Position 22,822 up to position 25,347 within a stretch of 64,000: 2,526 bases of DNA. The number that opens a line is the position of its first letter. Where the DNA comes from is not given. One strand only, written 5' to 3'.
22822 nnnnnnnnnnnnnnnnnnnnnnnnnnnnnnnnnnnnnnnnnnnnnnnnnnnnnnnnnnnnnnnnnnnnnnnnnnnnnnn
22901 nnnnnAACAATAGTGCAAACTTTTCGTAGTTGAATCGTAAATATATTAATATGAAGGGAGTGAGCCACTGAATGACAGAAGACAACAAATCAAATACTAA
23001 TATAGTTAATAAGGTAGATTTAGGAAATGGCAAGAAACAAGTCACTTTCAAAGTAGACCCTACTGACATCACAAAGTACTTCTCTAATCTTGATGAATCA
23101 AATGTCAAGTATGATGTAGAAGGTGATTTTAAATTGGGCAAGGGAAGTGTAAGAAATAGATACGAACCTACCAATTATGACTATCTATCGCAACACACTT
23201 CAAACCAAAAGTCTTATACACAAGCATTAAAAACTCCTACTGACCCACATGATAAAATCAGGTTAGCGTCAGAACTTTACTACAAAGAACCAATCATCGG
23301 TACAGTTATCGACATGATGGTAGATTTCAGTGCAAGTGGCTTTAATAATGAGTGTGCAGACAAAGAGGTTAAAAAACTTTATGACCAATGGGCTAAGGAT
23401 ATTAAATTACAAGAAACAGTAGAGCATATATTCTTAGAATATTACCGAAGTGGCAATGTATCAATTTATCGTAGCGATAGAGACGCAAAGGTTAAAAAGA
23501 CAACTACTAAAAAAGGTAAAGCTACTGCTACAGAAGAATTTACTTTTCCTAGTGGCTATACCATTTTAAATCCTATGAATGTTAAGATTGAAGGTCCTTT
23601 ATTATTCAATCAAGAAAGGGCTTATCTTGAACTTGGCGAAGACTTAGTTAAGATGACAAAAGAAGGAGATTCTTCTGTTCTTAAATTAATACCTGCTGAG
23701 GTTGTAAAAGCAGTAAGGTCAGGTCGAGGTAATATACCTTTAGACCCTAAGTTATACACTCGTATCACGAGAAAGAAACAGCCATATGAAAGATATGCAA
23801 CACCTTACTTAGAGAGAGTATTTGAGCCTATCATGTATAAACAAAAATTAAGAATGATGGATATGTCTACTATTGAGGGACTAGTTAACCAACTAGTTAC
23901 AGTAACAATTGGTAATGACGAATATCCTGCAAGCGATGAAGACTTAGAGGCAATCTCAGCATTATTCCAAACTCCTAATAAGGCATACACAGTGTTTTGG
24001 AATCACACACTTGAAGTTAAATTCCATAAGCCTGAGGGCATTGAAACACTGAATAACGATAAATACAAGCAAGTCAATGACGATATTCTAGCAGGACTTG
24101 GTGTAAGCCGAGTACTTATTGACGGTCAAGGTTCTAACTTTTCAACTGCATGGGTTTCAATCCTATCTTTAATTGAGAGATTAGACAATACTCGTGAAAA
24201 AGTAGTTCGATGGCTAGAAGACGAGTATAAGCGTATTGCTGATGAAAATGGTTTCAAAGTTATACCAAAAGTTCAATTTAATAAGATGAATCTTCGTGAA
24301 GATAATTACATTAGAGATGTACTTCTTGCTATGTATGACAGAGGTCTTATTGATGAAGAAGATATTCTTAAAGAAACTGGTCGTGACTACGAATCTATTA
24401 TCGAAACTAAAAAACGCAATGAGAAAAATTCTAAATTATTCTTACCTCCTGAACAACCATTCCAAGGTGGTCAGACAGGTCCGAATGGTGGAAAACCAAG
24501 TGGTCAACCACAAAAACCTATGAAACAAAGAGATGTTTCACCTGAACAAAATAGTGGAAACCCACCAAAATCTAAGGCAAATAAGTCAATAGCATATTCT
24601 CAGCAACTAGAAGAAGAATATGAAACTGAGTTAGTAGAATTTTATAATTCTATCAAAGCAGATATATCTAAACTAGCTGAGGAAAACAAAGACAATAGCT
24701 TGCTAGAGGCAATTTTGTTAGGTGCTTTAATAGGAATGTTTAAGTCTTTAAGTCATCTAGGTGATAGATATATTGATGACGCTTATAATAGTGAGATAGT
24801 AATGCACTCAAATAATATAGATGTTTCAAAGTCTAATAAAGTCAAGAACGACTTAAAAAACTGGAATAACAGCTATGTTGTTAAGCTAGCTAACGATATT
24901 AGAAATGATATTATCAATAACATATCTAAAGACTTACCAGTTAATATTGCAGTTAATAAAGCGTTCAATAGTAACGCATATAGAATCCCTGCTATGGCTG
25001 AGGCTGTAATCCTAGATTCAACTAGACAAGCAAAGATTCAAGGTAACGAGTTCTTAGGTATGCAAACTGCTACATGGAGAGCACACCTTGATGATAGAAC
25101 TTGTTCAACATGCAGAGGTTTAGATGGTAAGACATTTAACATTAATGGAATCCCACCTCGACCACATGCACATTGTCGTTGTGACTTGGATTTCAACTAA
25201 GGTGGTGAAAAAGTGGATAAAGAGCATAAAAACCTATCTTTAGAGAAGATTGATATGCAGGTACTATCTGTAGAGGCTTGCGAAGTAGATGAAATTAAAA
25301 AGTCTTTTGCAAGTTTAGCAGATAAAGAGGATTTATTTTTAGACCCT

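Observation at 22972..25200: Portal protein naturally fused to the Mu-F/SPP1-gp7-like head morphogenesis domain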

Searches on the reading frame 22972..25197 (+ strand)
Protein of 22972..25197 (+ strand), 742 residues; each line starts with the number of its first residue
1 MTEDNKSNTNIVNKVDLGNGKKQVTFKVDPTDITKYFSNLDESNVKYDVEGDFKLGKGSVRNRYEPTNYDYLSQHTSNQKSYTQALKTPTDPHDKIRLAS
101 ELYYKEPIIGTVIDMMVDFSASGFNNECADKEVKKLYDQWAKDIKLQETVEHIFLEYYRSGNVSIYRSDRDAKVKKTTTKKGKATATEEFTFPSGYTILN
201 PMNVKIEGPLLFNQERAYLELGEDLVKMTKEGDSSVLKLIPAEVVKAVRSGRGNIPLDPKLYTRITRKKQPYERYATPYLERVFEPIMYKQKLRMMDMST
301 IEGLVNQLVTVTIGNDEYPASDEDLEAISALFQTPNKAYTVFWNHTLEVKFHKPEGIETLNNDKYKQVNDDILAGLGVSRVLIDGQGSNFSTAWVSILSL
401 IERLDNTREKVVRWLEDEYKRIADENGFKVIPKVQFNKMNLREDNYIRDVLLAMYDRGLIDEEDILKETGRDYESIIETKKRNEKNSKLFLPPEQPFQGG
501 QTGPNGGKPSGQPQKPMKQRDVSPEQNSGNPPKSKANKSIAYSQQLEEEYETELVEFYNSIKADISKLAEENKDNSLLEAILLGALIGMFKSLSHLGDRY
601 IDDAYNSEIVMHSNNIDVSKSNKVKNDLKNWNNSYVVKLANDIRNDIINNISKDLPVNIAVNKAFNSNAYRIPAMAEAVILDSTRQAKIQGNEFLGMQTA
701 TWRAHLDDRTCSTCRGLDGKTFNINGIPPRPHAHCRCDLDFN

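Call 3: search_protein_families(library=pfam, proteins=[window:22972-25197:+], max_evalue=0.1)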
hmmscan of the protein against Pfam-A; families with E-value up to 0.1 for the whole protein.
window:22972-25197:+ (742 aa): 2 families
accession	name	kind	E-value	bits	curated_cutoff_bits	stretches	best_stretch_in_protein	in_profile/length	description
PF04233.19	Phage_Mu_F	-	5.1e-07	30.8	29.6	1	680-739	47-111/112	Phage Mu protein F like protein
PF13315.11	DUF4085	-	0.0091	16.1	24.1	0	124-159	70-103/205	Protein of unknown function (DUF4085)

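Call 4: search_protein_families(library=phrogs, proteins=[window:22972-25197:+], max_evalue=0.01)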
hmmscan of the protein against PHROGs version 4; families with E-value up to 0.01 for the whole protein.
window:22972-25197:+ (742 aa): 11 families
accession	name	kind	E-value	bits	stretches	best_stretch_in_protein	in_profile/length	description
phrog_16240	-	head and packaging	1.6e-21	77.5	1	95-440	95-430/643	portal protein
phrog_2739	-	head and packaging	3e-19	70.1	1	273-528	237-493/501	portal protein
phrog_6577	-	unknown function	4.5e-12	46.1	1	626-737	102-224/1066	-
phrog_115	-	head and packaging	2e-08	34.8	1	701-738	271-313/665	minor head protein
phrog_595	-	head and packaging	1.6e-07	32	1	631-737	179-292/513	head maturation protease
phrog_2662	-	head and packaging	5.4e-07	29.6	1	579-742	562-708/717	portal protein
phrog_4728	-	head and packaging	2.8e-05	24.1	1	662-737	214-294/591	head morphogenesis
phrog_241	-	head and packaging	0.00069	19.7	1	702-737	230-268/679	head morphogenesis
phrog_1657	-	head and packaging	0.0041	17.5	1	687-737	236-293/337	head morphogenesis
phrog_324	-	head and packaging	0.0045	17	0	695-737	261-312/624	head morphogenesis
phrog_2468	-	head and packaging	0.0088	16.5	0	533-653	30-154/303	head morphogenesis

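Call 6: find_homologous_proteins(query=window:22972-25197:+, max_evalue=0.00001)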
Query window:22972-25197:+ (742 aa): 106 proteins with E <= 0.00001 among 8000 candidates.
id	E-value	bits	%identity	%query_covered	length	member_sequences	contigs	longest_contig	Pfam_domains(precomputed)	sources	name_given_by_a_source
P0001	0.0e+0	1685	100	100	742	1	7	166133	PF04233.20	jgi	jgi:hypothetical protein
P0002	0.0e+0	1381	81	100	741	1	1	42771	PF04233.20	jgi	jgi:hypothetical protein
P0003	0.0e+0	1362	80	100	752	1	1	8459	PF04233.20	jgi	jgi:hypothetical protein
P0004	0.0e+0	1341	78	100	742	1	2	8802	PF04233.20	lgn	-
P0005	0.0e+0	1295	77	100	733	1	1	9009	PF04233.20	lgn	-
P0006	0.0e+0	1178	70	99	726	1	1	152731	PF04233.20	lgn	-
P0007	0.0e+0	1073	63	99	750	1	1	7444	PF04233.20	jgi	jgi:hypothetical protein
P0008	0.0e+0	1068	63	99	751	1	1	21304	PF04233.20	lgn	-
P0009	0.0e+0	1043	61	100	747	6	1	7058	PF04233.20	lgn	-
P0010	0.0e+0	1032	61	100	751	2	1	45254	PF04233.20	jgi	jgi:SPP1 gp7 family putative phage head morphogenesis protein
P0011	0.0e+0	1026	61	100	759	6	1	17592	PF04233.20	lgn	-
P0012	0.0e+0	1025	61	100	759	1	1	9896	PF04233.20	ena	-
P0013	0.0e+0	1017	61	100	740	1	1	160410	-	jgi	jgi:hypothetical protein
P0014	3.1e-298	1009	60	100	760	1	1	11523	PF04233.20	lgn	-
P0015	6.6e-293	991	60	100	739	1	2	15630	PF04233.20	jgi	jgi:hypothetical protein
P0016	9.3e-292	988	59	100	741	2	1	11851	PF04233.20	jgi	-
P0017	1.5e-291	987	60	100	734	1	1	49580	PF04233.20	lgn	-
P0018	7.9e-287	971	60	100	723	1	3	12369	PF04233.20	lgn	-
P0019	4.3e-286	969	57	99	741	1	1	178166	PF04233.20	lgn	-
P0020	9.8e-284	961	80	68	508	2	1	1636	PF04233.20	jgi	jgi:hypothetical protein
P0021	3.0e-283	960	58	99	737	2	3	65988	PF04233.20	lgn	-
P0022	3.2e-283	959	58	99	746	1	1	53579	PF04233.20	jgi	jgi:hypothetical protein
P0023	4.5e-280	949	58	100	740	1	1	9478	PF04233.20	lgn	-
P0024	2.4e-278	943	56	100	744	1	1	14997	PF04233.20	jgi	jgi:hypothetical protein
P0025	2.8e-278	943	56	99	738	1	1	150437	PF04233.20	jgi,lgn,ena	-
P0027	2.7e-277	940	57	100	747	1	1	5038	PF04233.20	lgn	-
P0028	2.9e-265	900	55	99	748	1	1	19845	PF04233.20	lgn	-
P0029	6.7e-265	899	56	100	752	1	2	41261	PF04233.20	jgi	jgi:uncharacterized membrane protein YgcG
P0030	7.9e-264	895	55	100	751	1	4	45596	PF04233.20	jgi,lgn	jgi:hypothetical protein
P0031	2.1e-262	891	54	100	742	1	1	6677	PF04233.20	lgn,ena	-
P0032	3.9e-262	890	54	100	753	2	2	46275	PF04233.20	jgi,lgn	jgi:hypothetical protein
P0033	1.0e-261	888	55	99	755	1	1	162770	PF04233.20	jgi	jgi:hypothetical protein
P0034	8.3e-261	885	54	100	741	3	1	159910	PF04233.20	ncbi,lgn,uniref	ncbi:phage minor head protein [Paenibacillus illinoisensis]|uniref:phage minor head protein n=1 Tax=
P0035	3.2e-259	880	54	100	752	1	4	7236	PF04233.20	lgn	-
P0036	4.6e-258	876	55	100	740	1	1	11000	PF04233.20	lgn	-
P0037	5.1e-253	860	53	99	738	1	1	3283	PF04233.20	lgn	-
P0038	2.3e-240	818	81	59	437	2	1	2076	PF04233.20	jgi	jgi:hypothetical protein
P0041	1.2e-176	607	42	99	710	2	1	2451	PF04233.20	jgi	-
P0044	1.1e-147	511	36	98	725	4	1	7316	PF04233.20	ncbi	ncbi:MAG: phage minor head protein [Clostridia bacterium]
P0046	3.8e-138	480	37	96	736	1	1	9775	PF04233.20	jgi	-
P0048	6.0e-128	446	36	92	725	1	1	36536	PF04233.20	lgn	-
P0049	3.4e-113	397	34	94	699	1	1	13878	PF04233.20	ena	-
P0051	1.4e-95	339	40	62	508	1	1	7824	-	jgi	jgi:hypothetical protein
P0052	3.7e-95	338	39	56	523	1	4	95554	-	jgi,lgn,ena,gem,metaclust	metaclust:\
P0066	2.8e-70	256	35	61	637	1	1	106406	-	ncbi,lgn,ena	-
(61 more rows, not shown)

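Call 7: search_dna_similar(query=window:22972-25197:+, collection=phages, mode=protein, max_rows=30)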
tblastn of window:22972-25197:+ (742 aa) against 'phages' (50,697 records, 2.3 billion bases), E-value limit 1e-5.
Records with a match: 27; places in all: 27; records where one place covers at least 80% of the query: 0.
Best place of each record, by identity: <60% 27.
By first word of the organism name: Bacillus 24; Microcystis 1; Clostridium 1; uncultured 1.
By host as written in the record: Bacillus megaterium Km Sp- 4; Bacillus cereus ATCC 27348 4; Bacillus cereus 4; Bacillus anthracis ST-1 4; Bacillus megaterium Km 4; Bacillus megaterium str. ATCC 43725 2; Bacillus cereus BGSC 6E1 2; Microcystis aeruginosa FACHB-942 1; and 2 more.
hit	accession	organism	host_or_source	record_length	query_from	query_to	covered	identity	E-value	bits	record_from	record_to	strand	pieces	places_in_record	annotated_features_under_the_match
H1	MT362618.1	Microcystis phage MaeS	Microcystis aeruginosa FACHB-942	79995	96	529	58%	23.4%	8e-19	98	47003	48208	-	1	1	hypothetical protein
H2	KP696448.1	Bacillus phage Stills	Bacillus megaterium Km Sp-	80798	96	516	57%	24.0%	6e-21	104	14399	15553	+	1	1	hypothetical protein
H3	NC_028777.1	Bacillus phage Stills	Bacillus megaterium Km Sp-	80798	96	516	57%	24.0%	6e-21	104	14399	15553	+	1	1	portal protein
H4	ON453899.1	Clostridium phage Amboise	[Clostridium] innocuum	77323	66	535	63%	21.5%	1e-13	81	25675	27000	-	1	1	portal protein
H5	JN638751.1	Bacillus phage G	Bacillus megaterium str. ATCC 43725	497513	89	490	54%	24.0%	3e-25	119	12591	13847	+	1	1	14: gp14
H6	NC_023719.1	Bacillus phage G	Bacillus megaterium str. ATCC 43725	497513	89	490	54%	24.0%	3e-25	119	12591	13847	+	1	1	14: portal protein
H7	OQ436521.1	Bacillus phage BSG01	Bacillus cereus ATCC 27348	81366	199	514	43%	26.4%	1e-19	100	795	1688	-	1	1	hypothetical protein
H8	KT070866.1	Bacillus phage PBC4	Bacillus cereus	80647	199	514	43%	26.1%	4e-19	99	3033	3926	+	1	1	hypothetical protein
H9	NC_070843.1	Bacillus phage PBC4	Bacillus cereus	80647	199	514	43%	26.1%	4e-19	99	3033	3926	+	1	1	portal protein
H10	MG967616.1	Bacillus phage v_B-Bak1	Bacillus anthracis ST-1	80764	199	514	43%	25.2%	2e-17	94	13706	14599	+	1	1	hypothetical protein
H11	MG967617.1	Bacillus phage v_B-Bak6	Bacillus anthracis ST-1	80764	199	514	43%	25.2%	2e-17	94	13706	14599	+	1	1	hypothetical protein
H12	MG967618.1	Bacillus phage v_B-Bak10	Bacillus anthracis ST-1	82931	199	514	43%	25.2%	2e-17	94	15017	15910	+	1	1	hypothetical protein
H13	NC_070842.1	Bacillus phage v_B-Bak10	Bacillus anthracis ST-1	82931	199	514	43%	25.2%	2e-17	94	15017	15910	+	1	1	portal protein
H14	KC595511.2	Bacillus phage Basilisk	Bacillus cereus BGSC 6E1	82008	199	514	43%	25.2%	2e-17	94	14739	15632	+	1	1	hypothetical protein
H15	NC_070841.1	Bacillus phage Basilisk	Bacillus cereus BGSC 6E1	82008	199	514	43%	25.2%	2e-17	94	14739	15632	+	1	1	portal protein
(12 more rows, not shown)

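Call 8: get_annotated_region(hit=H3, flank=4000)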
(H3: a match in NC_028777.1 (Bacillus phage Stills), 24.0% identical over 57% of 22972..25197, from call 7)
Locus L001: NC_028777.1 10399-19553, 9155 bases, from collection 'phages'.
description: Bacillus phage Stills, complete genome.
organism: Bacillus phage Stills (NCBI taxid 1610833)
taxonomy: Viruses; Duplodnaviria; Heunggongvirae; Uroviricota; Caudoviricetes; Slashvirus; Slashvirus stills
host: Bacillus megaterium Km Sp-; source: -; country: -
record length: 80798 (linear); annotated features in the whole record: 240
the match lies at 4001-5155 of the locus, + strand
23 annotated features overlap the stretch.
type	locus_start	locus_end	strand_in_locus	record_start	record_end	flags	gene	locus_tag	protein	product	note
CDS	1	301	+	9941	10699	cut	-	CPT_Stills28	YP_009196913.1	DNA repair exonuclease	-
regulatory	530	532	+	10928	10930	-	-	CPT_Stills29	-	ribosome_binding_site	-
CDS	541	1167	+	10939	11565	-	-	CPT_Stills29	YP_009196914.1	endolysin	SleB-like, contains LysM peptidoglycan binding domain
CDS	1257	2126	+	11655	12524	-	-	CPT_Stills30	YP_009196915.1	hypothetical protein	-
regulatory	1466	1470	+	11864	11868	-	-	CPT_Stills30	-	ribosome_binding_site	-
regulatory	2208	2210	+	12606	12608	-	-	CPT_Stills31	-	ribosome_binding_site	-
CDS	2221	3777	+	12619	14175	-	-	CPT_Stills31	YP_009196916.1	terminase large subunit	-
regulatory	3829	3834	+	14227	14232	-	-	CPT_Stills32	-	ribosome_binding_site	-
CDS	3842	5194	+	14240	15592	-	-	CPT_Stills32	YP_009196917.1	portal protein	-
regulatory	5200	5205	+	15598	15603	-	-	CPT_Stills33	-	ribosome_binding_site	-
CDS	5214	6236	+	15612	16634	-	-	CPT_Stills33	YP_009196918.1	hypothetical protein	-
regulatory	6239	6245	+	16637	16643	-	-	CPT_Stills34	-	ribosome_binding_site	-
CDS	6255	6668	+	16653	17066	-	-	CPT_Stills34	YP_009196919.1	hypothetical protein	-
regulatory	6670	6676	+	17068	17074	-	-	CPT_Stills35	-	ribosome_binding_site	-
CDS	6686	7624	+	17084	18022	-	-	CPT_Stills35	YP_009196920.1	hypothetical protein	-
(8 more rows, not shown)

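Call 9: get_annotated_region(hit=H6, flank=4000)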
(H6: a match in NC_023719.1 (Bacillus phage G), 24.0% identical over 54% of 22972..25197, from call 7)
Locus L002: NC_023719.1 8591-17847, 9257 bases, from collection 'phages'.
description: Bacillus phage G, complete genome.
organism: Bacillus phage G (NCBI taxid 2884420)
taxonomy: Viruses; Duplodnaviria; Heunggongvirae; Uroviricota; Caudoviricetes; Donellivirus; Donellivirus gee
host: Bacillus megaterium str. ATCC 43725; source: soil; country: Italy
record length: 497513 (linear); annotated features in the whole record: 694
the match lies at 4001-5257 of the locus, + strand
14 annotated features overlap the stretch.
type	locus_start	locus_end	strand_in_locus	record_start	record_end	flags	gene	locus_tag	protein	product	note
CDS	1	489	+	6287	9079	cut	7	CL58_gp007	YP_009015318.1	gp7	-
CDS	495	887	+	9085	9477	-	8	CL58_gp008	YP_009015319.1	gp8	-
CDS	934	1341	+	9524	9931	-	9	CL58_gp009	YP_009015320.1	gp9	-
CDS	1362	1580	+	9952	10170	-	10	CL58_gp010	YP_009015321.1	gp10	-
CDS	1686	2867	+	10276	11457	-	11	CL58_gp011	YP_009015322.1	gp11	-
CDS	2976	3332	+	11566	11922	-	12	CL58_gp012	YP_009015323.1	gp12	-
CDS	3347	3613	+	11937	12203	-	13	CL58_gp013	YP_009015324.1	gp13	-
CDS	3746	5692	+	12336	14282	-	14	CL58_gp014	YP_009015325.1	portal protein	portal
CDS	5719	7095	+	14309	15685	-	15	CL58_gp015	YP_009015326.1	gp15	-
CDS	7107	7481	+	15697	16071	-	16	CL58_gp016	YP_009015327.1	gp16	-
CDS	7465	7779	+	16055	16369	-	17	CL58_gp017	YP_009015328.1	gp17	-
CDS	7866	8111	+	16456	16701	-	18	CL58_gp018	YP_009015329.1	gp18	-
CDS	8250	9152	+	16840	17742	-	19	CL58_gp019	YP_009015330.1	gp19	-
CDS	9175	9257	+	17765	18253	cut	20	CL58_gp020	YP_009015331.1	gp20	-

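Call 14: search_protein_families(library=pfam, proteins=[L001:3842-5191:+, L001:5214-6233:+, L001:6255-6665:+, L001:6686-7621:+, L002:3746-5689:+, L002:5719-7092:+, L002:7107-7478:+], max_evalue=0.01)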
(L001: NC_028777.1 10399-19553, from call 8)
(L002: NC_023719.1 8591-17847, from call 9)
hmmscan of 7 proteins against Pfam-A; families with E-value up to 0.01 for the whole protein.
L001:3842-5191:+ (450 aa): 0 families

L001:5214-6233:+ (340 aa): 0 families

L001:6255-6665:+ (137 aa): 0 families

L001:6686-7621:+ (312 aa): 0 families

L002:3746-5689:+ (648 aa): 1 family
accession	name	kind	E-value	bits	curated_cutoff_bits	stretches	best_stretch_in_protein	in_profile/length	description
PF06074.18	Portal_Mu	-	9.6e-05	22.3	23.9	1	242-442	121-316/336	Portal protein of Mu bacteriophage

L002:5719-7092:+ (458 aa): 0 families

L002:7107-7478:+ (124 aa): 0 families

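Call 26: find_encoding_contigs(protein=P0001, flank=10000, max_places=4)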
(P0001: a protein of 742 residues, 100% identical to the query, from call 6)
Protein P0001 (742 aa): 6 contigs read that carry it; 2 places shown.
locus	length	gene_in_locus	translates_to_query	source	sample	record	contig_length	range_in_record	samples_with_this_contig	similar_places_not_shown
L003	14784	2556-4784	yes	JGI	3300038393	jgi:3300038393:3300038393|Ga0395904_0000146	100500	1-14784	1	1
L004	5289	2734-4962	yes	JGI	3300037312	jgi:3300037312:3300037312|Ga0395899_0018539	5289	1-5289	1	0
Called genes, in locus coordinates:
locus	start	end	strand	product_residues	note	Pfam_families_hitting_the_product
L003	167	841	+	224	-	-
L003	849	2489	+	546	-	PF03237:Terminase_6N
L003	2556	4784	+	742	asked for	PF04233:Phage_Mu_F (weak)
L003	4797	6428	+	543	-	PF27290:YonD_N (faint)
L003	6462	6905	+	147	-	PF23982:XM1_gp53_minor_capsid (weak), PF22758:Phage_cement (weak)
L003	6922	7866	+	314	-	PF25209:Phage_capsid_4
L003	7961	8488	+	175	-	-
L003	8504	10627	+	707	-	PF16190:E1_FCCH (faint)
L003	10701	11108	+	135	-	-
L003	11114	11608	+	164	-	-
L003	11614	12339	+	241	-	-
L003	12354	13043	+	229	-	-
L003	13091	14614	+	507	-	-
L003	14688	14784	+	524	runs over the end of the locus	PF22633:F5_F8_type_C_2 (faint), PF00754:F5_F8_type_C (faint)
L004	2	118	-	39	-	?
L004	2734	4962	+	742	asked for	PF04233:Phage_Mu_F (weak)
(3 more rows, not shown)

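Call 27: find_encoding_contigs(protein=P0052, flank=6000, max_places=2)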
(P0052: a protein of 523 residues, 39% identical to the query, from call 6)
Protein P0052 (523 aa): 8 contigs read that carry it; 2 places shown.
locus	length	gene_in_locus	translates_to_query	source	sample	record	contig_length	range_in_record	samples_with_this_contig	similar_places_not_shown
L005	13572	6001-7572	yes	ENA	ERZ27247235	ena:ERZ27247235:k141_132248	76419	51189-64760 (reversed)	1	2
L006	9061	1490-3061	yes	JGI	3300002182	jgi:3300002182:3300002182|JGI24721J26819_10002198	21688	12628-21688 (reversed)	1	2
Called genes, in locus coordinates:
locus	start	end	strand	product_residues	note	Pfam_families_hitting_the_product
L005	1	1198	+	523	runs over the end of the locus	PF03237:Terminase_6N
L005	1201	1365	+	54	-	-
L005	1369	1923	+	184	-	PF23140:Gp80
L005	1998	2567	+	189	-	-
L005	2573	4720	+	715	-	-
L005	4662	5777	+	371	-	PF00145:DNA_methylase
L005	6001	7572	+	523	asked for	-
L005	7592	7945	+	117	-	-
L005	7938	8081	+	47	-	-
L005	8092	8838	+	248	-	-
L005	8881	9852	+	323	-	-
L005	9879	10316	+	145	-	-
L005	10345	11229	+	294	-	PF05065:Phage_capsid (faint)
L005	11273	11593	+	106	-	-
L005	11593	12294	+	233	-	-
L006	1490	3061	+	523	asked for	-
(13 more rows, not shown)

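Call 28: find_encoding_contigs(protein=P0066, flank=6000, max_places=2)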
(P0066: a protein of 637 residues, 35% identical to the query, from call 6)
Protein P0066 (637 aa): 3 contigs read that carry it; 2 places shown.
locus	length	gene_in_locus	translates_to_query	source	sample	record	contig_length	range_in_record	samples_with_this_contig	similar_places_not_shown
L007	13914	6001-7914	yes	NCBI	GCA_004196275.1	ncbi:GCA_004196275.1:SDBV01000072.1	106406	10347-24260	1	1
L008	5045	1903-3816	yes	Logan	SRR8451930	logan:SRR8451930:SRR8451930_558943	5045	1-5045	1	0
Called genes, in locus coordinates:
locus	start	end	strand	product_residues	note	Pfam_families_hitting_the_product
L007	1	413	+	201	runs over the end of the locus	PF08502:LeuA_dimer (weak)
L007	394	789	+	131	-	-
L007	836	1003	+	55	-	-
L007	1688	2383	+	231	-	PF21448:DNMK (faint)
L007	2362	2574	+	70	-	-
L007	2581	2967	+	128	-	-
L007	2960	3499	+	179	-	PF02357:NusG (weak)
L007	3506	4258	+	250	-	-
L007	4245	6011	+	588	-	PF03237:Terminase_6N (faint), PF17289:Terminase_6C (weak)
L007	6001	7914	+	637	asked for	-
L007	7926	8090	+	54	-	-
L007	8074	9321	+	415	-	-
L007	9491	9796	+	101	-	-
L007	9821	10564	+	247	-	-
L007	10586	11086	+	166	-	-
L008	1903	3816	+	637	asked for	-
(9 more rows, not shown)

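Call 31: search_protein_families(library=ncbifam, proteins=[window:22972-25197:+], max_evalue=0.1)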
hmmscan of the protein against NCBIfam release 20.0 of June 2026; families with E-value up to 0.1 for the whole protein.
window:22972-25197:+ (742 aa): 1 family
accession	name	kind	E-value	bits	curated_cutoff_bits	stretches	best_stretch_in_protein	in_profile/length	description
TIGR01641.1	phageSPP1_gp7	domain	4.8e-07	30.1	39.65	1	648-739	15-105/109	minor capsid protein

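Call 34: search_solved_structures(query=A1, max_evalue=1, show_alignments=0)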
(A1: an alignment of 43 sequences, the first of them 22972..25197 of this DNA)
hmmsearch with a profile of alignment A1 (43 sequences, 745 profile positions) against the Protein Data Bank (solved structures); distinct sequences matched with E-value up to 1: 2.
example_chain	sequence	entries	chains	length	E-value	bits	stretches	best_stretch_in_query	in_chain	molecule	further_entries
9pha_A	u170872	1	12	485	6.8e-07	31.3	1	356-528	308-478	SPbeta prophage-derived uncharacterized protein YonE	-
2g8l_A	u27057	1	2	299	0.037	15.6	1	89-174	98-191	287aa long hypothetical protein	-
